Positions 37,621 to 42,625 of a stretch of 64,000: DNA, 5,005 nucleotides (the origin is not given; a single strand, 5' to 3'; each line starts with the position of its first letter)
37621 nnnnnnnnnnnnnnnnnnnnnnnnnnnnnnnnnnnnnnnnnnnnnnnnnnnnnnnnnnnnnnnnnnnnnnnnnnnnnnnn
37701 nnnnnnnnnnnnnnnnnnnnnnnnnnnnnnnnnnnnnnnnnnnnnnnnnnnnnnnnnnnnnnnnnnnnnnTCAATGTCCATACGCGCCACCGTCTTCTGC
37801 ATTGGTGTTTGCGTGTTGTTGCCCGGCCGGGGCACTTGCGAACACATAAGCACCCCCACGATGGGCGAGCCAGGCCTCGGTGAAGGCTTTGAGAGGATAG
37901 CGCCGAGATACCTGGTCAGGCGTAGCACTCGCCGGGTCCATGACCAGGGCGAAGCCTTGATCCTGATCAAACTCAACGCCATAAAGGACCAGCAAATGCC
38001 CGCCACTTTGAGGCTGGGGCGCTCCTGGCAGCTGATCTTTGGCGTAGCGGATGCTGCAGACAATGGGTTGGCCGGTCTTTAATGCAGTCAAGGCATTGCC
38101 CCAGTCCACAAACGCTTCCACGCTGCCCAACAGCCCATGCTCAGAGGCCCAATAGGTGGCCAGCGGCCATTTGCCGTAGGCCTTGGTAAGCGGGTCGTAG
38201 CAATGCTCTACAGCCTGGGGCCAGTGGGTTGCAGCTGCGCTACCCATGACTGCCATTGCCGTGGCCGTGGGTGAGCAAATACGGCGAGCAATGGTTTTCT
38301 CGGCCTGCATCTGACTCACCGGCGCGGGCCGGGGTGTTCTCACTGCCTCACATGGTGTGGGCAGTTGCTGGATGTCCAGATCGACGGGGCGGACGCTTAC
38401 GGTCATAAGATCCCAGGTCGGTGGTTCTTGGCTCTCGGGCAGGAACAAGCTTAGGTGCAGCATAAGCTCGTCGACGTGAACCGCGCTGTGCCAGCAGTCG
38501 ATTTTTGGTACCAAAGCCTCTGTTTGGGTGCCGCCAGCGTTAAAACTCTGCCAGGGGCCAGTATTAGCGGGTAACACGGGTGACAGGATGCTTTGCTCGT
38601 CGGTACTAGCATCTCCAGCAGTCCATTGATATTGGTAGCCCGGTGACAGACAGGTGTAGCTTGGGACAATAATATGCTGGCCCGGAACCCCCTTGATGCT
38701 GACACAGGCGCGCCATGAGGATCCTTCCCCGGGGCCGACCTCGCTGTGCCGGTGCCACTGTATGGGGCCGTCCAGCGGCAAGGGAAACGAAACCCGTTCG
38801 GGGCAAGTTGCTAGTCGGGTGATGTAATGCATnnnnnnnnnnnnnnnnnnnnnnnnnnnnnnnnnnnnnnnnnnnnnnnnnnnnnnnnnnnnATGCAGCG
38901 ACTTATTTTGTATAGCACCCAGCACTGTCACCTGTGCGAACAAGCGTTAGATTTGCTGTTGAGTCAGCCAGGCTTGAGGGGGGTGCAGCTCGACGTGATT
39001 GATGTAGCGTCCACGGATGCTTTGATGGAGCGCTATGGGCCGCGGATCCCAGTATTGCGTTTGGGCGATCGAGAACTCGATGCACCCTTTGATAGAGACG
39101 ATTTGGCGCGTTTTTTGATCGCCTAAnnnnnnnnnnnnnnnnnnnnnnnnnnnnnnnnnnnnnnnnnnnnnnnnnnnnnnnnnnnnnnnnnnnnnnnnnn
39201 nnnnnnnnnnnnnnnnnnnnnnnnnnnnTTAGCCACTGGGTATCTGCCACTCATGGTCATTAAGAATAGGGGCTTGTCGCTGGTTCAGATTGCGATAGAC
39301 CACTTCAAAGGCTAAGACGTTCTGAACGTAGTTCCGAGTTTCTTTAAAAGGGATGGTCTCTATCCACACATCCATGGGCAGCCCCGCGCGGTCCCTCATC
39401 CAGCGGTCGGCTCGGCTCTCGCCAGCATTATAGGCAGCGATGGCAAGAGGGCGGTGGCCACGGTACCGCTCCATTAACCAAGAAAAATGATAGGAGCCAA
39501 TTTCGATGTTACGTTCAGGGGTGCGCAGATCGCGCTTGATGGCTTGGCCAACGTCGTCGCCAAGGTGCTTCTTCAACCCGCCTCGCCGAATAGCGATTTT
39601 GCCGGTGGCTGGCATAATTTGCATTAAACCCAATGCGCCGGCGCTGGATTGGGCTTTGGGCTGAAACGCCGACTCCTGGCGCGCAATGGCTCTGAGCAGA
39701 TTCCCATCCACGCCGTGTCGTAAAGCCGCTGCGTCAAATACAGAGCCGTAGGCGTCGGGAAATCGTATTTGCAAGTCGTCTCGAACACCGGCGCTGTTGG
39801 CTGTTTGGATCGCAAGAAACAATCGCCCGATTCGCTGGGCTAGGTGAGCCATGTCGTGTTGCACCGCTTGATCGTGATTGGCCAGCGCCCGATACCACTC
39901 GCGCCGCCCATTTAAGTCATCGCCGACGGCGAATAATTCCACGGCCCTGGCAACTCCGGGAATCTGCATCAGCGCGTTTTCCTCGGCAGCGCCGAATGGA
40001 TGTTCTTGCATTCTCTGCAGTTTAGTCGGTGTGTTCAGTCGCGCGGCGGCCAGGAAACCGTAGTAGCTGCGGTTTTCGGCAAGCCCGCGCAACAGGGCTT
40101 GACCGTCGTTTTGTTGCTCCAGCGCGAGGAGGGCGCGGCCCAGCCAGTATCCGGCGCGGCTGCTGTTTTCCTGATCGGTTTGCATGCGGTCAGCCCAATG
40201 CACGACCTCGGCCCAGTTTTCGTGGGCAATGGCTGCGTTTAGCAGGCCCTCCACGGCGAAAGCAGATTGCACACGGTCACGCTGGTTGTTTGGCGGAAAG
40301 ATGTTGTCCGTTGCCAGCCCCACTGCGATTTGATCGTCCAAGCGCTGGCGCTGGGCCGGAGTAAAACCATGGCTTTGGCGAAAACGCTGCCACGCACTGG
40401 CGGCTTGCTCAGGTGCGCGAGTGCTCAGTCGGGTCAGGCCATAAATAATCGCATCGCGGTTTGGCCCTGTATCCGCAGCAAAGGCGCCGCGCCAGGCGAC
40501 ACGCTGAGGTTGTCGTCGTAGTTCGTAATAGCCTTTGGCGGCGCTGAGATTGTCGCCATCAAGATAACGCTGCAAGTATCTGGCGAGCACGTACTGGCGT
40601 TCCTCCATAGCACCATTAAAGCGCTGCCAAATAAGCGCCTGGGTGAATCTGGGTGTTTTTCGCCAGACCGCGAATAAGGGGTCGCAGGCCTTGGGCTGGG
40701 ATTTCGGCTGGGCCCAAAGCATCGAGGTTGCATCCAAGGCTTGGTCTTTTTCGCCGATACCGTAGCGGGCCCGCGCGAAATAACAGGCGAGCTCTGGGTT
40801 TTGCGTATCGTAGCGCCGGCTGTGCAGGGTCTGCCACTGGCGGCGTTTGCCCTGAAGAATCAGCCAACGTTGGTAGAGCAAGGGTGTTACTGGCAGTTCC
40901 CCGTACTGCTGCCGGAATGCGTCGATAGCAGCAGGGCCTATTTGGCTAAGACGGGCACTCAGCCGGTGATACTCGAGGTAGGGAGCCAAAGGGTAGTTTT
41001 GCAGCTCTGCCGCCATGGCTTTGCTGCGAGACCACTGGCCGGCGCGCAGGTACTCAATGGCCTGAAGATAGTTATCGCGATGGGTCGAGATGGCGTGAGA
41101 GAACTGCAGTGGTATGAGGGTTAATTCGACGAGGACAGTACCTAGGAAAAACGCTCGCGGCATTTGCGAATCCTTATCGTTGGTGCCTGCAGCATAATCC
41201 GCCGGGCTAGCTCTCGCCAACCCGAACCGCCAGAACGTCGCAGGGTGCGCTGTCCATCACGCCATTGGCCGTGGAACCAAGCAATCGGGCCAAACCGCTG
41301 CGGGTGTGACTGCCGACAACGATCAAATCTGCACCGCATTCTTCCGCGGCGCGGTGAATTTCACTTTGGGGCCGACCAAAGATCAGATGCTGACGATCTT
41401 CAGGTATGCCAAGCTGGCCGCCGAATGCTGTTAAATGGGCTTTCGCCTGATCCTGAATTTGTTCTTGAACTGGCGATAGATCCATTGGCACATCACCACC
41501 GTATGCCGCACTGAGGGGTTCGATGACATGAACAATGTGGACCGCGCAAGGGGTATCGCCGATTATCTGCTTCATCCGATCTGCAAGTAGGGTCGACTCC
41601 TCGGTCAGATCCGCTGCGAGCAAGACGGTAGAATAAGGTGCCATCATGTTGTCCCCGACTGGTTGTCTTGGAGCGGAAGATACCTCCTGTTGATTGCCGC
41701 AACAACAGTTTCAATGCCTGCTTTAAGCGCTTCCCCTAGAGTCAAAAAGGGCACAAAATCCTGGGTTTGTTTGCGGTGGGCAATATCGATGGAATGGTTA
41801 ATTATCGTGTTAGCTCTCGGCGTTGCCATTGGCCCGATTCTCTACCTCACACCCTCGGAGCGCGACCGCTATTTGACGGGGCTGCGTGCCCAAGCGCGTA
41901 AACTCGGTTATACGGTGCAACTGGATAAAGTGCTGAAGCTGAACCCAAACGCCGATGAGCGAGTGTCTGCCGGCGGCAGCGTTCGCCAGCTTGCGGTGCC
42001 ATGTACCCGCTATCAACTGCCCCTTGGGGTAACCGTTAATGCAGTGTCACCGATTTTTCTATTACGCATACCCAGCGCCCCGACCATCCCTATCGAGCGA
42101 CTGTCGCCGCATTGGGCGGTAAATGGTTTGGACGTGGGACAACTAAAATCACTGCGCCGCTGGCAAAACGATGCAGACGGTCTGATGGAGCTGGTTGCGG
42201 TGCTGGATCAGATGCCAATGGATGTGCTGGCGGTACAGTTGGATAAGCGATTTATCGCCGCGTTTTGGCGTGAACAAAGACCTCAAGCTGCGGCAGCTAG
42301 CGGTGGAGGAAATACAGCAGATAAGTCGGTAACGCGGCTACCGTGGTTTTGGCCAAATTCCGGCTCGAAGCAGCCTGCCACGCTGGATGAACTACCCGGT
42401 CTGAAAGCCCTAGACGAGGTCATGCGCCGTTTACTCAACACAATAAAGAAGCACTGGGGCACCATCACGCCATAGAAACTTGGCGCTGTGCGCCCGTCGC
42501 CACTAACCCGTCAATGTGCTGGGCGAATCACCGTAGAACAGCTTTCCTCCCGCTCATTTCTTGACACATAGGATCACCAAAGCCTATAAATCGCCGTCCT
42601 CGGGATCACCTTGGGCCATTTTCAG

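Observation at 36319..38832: Translationally coupled C39-like peptidase / GNAT / Ddl-type ATP-grasp operon: a candidate undescribed peptide-ligation and tailoring system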

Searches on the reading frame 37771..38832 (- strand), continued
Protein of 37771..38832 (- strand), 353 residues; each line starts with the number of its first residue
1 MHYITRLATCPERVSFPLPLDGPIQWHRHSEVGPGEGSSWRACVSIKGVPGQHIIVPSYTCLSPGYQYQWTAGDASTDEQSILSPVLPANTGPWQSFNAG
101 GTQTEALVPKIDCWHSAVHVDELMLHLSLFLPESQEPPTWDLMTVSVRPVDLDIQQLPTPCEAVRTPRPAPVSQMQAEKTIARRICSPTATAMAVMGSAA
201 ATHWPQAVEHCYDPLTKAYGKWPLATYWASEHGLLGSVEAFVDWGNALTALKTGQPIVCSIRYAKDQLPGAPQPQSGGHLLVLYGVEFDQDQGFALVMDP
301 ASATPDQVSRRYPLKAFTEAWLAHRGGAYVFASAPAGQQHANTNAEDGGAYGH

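Call 82: search_protein_families(library=pfam, proteins=[L167:4061-4873:+, L167:5857-6306:+, L167:2292-3674:+, L159:6066-7049:+, L146:3946-4827:+, L146:3021-3944:+, L165:3652-4851:+, L165:5863-7248:+, L170:5719-6723:+, L143:6036-7106:+], max_evalue=0.001)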
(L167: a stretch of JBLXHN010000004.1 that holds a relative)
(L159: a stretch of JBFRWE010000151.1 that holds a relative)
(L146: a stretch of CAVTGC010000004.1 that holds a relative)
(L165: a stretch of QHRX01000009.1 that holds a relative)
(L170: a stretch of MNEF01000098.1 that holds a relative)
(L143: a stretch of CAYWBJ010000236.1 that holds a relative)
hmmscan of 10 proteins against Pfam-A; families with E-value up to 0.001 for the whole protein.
L167:4061-4873:+ (270 aa): 0 families

L167:5857-6306:+ (149 aa): 3 families
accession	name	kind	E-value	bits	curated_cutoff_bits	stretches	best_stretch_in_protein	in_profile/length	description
PF13508.13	Acetyltransf_7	-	2.3e-11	44.3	27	1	49-132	7-83/84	Acetyltransferase (GNAT) domain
PF00583.31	Acetyltransf_1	-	1.6e-10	41.7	20.7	1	47-131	35-116/116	Acetyltransferase (GNAT) family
PF13673.13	Acetyltransf_10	-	5.1e-07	30.1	23.6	1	48-137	34-113/128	Acetyltransferase (GNAT) domain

L167:2292-3674:+ (460 aa): 2 families
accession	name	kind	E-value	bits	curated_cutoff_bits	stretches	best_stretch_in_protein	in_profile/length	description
PF13356.12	Arm-DNA-bind_3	-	6.7e-11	42.6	27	1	53-115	18-78/83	Arm DNA-binding domain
PF22022.2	Phage_int_M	-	4.1e-05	24.2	27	1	150-224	8-80/96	Phage integrase central domain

L159:6066-7049:+ (327 aa): 2 families
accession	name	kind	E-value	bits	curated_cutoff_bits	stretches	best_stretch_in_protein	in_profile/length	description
PF17676.7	Peptidase_S66C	-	2.5e-35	122.1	23.7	1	189-305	1-120/120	LD-carboxypeptidase C-terminal domain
PF02016.21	Peptidase_S66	-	3.9e-30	104.9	25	1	25-149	2-121/121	LD-carboxypeptidase N-terminal domain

L146:3946-4827:+ (293 aa): 0 families

L146:3021-3944:+ (307 aa): 2 families
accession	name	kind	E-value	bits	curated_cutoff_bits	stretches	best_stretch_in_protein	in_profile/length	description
PF00528.27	BPD_transp_1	-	7.5e-28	97.9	26.4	1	122-305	2-183/184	Binding-protein-dependent transport system inner membrane component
PF12911.12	OppC_N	-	3.2e-08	33.8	23.9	1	35-80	9-53/53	N-terminal TM domain of oligopeptide transport permease C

L165:3652-4851:+ (399 aa): 2 families
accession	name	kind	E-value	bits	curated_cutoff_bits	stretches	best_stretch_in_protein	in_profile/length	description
PF01717.24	Meth_synt_2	-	2.5e-24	86.6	21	1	66-390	2-323/324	Cobalamin-independent synthase, Catalytic domain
PF08267.18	Meth_synt_1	-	6.3e-06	26.4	27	1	178-352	138-307/313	Cobalamin-independent synthase, N-terminal domain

L165:5863-7248:+ (461 aa): 0 families

L170:5719-6723:+ (334 aa): 0 families

L143:6036-7106:+ (356 aa): 2 families
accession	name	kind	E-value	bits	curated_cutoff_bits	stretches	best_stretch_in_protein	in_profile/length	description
PF00990.26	GGDEF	-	7.2e-42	143.3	23.8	1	184-346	1-161/161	Diguanylate cyclase, GGDEF domain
PF01408.29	GFO_IDH_MocA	-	0.00029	22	24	1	30-94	1-65/120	Oxidoreductase family, NAD-binding Rossmann fold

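Call 85: find_related_loci(query=A5, collection=genome_contigs, flank=5000)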
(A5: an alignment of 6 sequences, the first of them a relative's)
Query A5 (322 aa) in genome_contigs; peptide patterns used: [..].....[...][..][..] (x = any residue, [..] = any of these).
29 stretches matched a pattern; 16 encode a relative of the query (tblastn E <= 1e-3); 16 distinct loci.
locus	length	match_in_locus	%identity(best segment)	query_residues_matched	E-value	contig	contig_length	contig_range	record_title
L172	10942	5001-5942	43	7-320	6e-62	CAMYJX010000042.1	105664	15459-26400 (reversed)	MAG: uncultured Pseudomonadales bacterium isolate FCS_Gamma_023 genome assembly, contig: scaffold_647, whole genome shot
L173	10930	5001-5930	42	7-320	3e-60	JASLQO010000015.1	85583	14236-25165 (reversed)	MAG: Pseudomonadales bacterium isolate Arabian11_MAG_9 c_000000806593, whole genome shotgun sequence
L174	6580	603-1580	41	7-322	5e-59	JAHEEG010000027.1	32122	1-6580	MAG: Gammaproteobacteria bacterium isolate Ww260 NODE_1620_length_32122_cov_3.125027, whole genome shotgun sequence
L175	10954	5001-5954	39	1-322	5e-54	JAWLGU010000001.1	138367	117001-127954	MAG: Pseudomonadales bacterium isolate 30dZY2.bin.131 NODE_255_length_138367_cov_81.168962, whole genome shotgun sequenc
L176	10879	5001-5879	40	17-320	1e-51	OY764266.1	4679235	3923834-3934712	MAG: Pseudomonadales bacterium isolate 98484ff4-1806-4741-b53f-28f88446d800 genome assembly, chromosome: 1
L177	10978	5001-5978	37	7-322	3e-51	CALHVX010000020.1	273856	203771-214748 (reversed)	MAG: uncultured Pseudomonadales bacterium isolate R3_Bin_METABAT__72_1 genome assembly, contig: c_000000387447, whole ge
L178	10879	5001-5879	39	17-320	2e-50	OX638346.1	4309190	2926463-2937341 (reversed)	MAG: uncultured Pseudomonadales bacterium isolate d827bc71-510b-42c7-8643-a16607f70ddf genome assembly, chromosome: 1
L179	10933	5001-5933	35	2-321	2e-49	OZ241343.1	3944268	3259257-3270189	MAG: Candidatus Azotimanducaceae bacterium isolate 75a24efc-86fb-4457-ba1a-d67b369d5512 genome assembly, chromosome: 1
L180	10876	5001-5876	37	17-320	7e-50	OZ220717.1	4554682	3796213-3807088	MAG: Pseudomonadales bacterium isolate e958075d-7ee5-44b9-87ba-8c9210635fca genome assembly, chromosome: 1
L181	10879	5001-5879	38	17-320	7e-49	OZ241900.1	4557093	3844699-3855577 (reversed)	MAG: Candidatus Azotimanducaceae bacterium isolate 6709ce91-7ab9-400f-b60a-8ddaec63a3c8 genome assembly, chromosome: 1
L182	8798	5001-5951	38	3-320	2e-48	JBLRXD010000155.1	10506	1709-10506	MAG: Pseudomonadales bacterium isolate TamC05-28 NODE_4120_length_10506_cov_4.659650, whole genome shotgun sequence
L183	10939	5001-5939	37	8-322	2e-46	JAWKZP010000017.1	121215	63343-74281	MAG: Pseudomonadales bacterium isolate ABC1.202 ABC1.202.fa-17, whole genome shotgun sequence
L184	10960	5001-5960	39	7-322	4e-54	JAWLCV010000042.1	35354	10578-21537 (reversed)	MAG: Pseudomonadales bacterium isolate 15dZY3.bin.72 NODE_1596_length_35354_cov_81.788569, whole genome shotgun sequence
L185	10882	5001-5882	37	12-315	3e-38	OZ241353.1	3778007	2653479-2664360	MAG: Candidatus Azotimanducaceae bacterium isolate e3e4c148-1896-45fc-9e70-f97964d5a610 genome assembly, chromosome: 1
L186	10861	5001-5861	34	31-322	2e-36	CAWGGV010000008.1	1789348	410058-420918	MAG: uncultured Gammaproteobacteria bacterium isolate MFD01721.bin.1.242 genome assembly, contig: contig_9084, whole gen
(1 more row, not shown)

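Call 89: search_protein_families(library=pfam, proteins=[L172:6686-8626:+, L172:4688-4939:-, L176:4166-4864:-], max_evalue=0.01)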
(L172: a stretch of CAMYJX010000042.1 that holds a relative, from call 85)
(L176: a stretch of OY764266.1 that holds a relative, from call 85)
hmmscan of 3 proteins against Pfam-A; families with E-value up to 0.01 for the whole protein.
L172:6686-8626:+ (646 aa): 11 families
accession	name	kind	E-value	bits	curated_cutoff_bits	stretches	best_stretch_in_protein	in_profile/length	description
PF00326.27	Peptidase_S9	-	5.3e-50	170.3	22.6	1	429-631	3-211/213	Prolyl oligopeptidase family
PF20434.5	BD-FAE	-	3.7e-14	53.2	26.8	1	409-590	11-215/215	BD-FAE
PF02129.25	Peptidase_S15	-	1.5e-09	38.4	23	1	419-530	46-137/262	X-Pro dipeptidyl-peptidase (S15 family)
PF01738.24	DLH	-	3.6e-08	33.7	21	1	472-615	79-194/217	Dienelactone hydrolase family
PF00561.26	Abhydrolase_1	-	4.5e-05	23.7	25.8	0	531-607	185-238/245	alpha/beta hydrolase fold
PF12146.15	Hydrolase_4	-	8.9e-05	22.3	27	0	559-593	186-220/239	Serine aminopeptidase, S33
PF07859.19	Abhydrolase_3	-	0.00024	21.4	25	1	471-609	49-208/210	alpha/beta hydrolase fold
PF07676.18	PD40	-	0.00024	21.4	20.9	0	236-258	14-38/38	WD40-like Beta Propeller Repeat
PF10503.15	Esterase_PHB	-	0.0061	16.3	23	0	409-523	14-131/219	Esterase PHB depolymerase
PF05448.18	AXE1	-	0.0085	15.3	21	0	385-518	63-204/321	Acetyl xylan esterase (AXE1)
PF00135.34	COesterase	-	0.0086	15.5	27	0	406-510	98-203/515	Carboxylesterase family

L172:4688-4939:- (83 aa): 1 family
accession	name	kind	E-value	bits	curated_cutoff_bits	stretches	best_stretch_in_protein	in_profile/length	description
PF05768.20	Glrx-like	-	2.2e-14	54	26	1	6-77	2-76/77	Glutaredoxin-like domain (DUF836)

L176:4166-4864:- (232 aa): 0 families

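Call 95: search_protein_families(library=pfam, proteins=[L131:4552-5001:+, L132:5896-6303:+, L141:741-1124:+, L142:5941-6780:+, L150:2607-3392:+, L150:3517-4587:+, L151:2748-3827:+, L163:6033-6809:+, L169:6100-7050:+, L146:409-2076:+], max_evalue=0.001)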
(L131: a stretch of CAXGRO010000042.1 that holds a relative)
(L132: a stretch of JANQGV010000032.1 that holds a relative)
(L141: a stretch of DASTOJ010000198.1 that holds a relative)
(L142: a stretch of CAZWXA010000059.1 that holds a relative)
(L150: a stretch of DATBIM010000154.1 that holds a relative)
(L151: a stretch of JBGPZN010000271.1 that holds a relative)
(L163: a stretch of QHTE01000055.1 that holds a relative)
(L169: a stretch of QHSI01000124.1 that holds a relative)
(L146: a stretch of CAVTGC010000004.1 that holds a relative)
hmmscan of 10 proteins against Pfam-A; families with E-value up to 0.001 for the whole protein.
L131:4552-5001:+ (149 aa): 2 families
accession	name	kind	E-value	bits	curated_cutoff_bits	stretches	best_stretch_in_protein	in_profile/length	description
PF13302.13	Acetyltransf_3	-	2.9e-10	41.4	25.4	1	35-122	53-137/138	Acetyltransferase (GNAT) domain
PF00583.31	Acetyltransf_1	-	3.6e-06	27.7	20.7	1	67-121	60-115/116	Acetyltransferase (GNAT) family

L132:5896-6303:+ (135 aa): 0 families

L141:741-1124:+ (127 aa): 0 families

L142:5941-6780:+ (279 aa): 0 families

L150:2607-3392:+ (261 aa): 0 families

L150:3517-4587:+ (356 aa): 1 family
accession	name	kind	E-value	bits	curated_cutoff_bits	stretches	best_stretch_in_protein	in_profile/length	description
PF00296.26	Bac_luciferase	-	4.7e-50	171.1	27.9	1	47-298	1-251/314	Luciferase-like monooxygenase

L151:2748-3827:+ (359 aa): 0 families

L163:6033-6809:+ (258 aa): 0 families

L169:6100-7050:+ (316 aa): 0 families

L146:409-2076:+ (555 aa): 1 family
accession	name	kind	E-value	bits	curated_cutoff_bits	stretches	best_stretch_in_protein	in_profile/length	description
PF00496.27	SBP_bac_5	-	2.6e-34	119.4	32.4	1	82-223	3-141/368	Bacterial extracellular solute-binding proteins, family 5 Middle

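Call 100: search_protein_families(library=ncbifam, proteins=[L172:6686-8626:+, L167:5857-6306:+, L131:4552-5001:+, L159:6066-7049:+, L146:3946-4827:+, L167:4061-4873:+], max_evalue=0.00001)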
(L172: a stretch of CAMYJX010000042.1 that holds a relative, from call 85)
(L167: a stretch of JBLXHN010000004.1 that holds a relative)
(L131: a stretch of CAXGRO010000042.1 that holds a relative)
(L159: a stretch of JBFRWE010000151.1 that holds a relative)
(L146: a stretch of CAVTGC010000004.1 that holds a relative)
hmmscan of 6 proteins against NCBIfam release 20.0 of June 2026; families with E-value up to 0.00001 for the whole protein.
L172:6686-8626:+ (646 aa): 6 families
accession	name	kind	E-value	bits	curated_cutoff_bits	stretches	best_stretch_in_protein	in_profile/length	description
NF053518.1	DipepPtdsDpp5Prph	equivalog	2.5e-16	59.4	900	1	409-614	423-638/655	dipeptidyl-peptidase Dpp5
NF050058.1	e_dPHAscl_type1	hypoth_equivalog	6.4e-13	48.8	150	1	390-590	7-204/276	extracellular catalytic domain type 1 short-chain-length polyhydroxyalkanoate depolymerase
NF033523.0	lasso_peptidase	equivalog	1.5e-12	47.1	400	1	346-611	346-618/638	Atxe2 family lasso peptide isopeptidase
NF052354.1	EstLipQMycob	equivalog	6.1e-10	38.3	700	1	469-621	217-388/418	esterase LipQ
NF047920.1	lactonase_UilS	equivalog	6.2e-09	36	400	1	410-517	23-125/285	UilS family quorum-quenching N-acyl-homoserine lactonase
NF007857.0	PRK10566.1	equivalog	1.9e-07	31.2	201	1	478-610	95-232/249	esterase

L167:5857-6306:+ (149 aa): 2 families
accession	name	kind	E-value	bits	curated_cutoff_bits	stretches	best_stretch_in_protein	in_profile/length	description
NF005840.0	PRK07757.1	equivalog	2.9e-09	37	154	1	9-137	4-124/153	N-acetyltransferase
TIGR01575.1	rimI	equivalog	3.9e-09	36.8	86.4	1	49-139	36-120/132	ribosomal protein S18-alanine N-acetyltransferase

L131:4552-5001:+ (149 aa): 0 families

L159:6066-7049:+ (327 aa): 1 family
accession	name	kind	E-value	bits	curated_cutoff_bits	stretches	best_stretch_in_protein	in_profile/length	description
NF008424.0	PRK11253.1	equivalog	7.8e-44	150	378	1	24-309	7-293/308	muramoyltetrapeptide carboxypeptidase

L146:3946-4827:+ (293 aa): 0 families

L167:4061-4873:+ (270 aa): 0 families

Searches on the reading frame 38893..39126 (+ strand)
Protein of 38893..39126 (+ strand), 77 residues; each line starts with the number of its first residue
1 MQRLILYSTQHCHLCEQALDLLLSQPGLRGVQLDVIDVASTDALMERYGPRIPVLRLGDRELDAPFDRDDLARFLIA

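Call 79: search_protein_families(library=ncbifam, proteins=[window:38893-39126:+], max_evalue=0.001)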
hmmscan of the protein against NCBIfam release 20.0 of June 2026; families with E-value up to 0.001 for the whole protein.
window:38893-39126:+ (77 aa): 0 families

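Call 89: search_protein_families(library=pfam, proteins=[window:38893-39126:+], max_evalue=0.01)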
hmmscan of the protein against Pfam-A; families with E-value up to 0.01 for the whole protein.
window:38893-39126:+ (77 aa): 2 families
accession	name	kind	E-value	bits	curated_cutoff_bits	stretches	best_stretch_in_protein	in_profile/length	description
PF05768.20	Glrx-like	-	5.9e-15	55.8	26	1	3-75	1-76/77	Glutaredoxin-like domain (DUF836)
PF00462.30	Glutaredoxin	-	0.0011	19.6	22.9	1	5-60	2-58/60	Glutaredoxin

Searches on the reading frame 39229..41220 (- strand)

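Call 3: search_protein_families(library=pfam, proteins=[window:39229-41220:-], max_evalue=0.01)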
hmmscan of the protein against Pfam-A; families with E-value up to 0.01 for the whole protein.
window:39229-41220:- (663 aa): 2 families
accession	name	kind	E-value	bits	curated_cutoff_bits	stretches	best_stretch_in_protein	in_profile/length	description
PF01464.25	SLT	-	2.5e-29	101.7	21.3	1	494-612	2-109/117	Transglycosylase SLT domain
PF14718.12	SLT_L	-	6.2e-10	39.5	25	1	417-483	2-68/68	Soluble lytic murein transglycosylase L domain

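Call 4: search_protein_families(library=ncbifam, proteins=[window:39229-41220:-], max_evalue=0.01)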
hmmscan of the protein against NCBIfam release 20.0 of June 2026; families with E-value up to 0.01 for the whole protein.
window:39229-41220:- (663 aa): 7 families
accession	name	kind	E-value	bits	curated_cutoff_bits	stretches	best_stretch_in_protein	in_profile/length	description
NF008631.0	PRK11619.1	equivalog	4.6e-99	332.5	536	1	38-659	24-641/644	murein transglycosylase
NF047373.1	BB0259_flg_lyt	exception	2.5e-53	181.9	234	1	326-648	365-694/705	flagellar assembly lytic transglycosylase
NF008050.0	PRK10783.1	equivalog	4.8e-13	48.2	508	1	516-646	128-248/457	murein transglycosylase D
NF008670.0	PRK11671.1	equivalog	1.5e-10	40.8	375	1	491-588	192-283/359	membrane-bound lytic murein transglycosylase MltC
NF011856.0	PRK15328.1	equivalog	3.9e-07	29.7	208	1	489-611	16-130/160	type III secretion system invasion protein IagB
NF012014.0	PRK15470.1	equivalog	8.8e-07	28.7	233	1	497-582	45-124/203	membrane-bound lytic murein transglycosylase EmtA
NF008112.0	PRK10859.1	equivalog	1.2e-05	23.9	354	1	486-540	286-337/483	membrane-bound lytic murein transglycosylase MltF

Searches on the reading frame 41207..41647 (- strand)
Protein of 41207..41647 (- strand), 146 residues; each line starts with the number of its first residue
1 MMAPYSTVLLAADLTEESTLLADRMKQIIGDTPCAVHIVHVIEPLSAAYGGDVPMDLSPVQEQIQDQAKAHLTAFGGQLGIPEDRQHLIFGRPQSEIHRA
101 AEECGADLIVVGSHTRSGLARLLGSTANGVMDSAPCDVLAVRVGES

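Call 3: search_protein_families(library=pfam, proteins=[window:41207-41647:-], max_evalue=0.01)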
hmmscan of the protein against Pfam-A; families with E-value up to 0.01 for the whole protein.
window:41207-41647:- (146 aa): 1 family
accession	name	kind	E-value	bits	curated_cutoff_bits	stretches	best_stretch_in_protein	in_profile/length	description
PF00582.32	Usp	-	3.6e-27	96.1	24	1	5-142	2-141/141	Universal stress protein family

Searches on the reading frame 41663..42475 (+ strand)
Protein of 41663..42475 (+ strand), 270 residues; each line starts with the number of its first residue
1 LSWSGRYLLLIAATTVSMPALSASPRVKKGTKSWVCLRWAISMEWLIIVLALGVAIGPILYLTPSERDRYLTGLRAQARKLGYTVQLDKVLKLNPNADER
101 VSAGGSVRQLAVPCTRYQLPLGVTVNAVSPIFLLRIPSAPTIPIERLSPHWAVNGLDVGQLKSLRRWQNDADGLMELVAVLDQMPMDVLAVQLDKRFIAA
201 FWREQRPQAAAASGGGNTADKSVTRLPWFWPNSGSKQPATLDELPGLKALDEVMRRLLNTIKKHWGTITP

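Call 3: search_protein_families(library=pfam, proteins=[window:41663-42475:+], max_evalue=0.01)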
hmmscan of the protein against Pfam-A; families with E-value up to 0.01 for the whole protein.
window:41663-42475:+ (270 aa): 1 family
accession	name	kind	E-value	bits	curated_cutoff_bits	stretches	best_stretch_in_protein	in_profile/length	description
PF11446.13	DUF2897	-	0.005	17.1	25.2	1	45-62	6-23/54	Protein of unknown function (DUF2897)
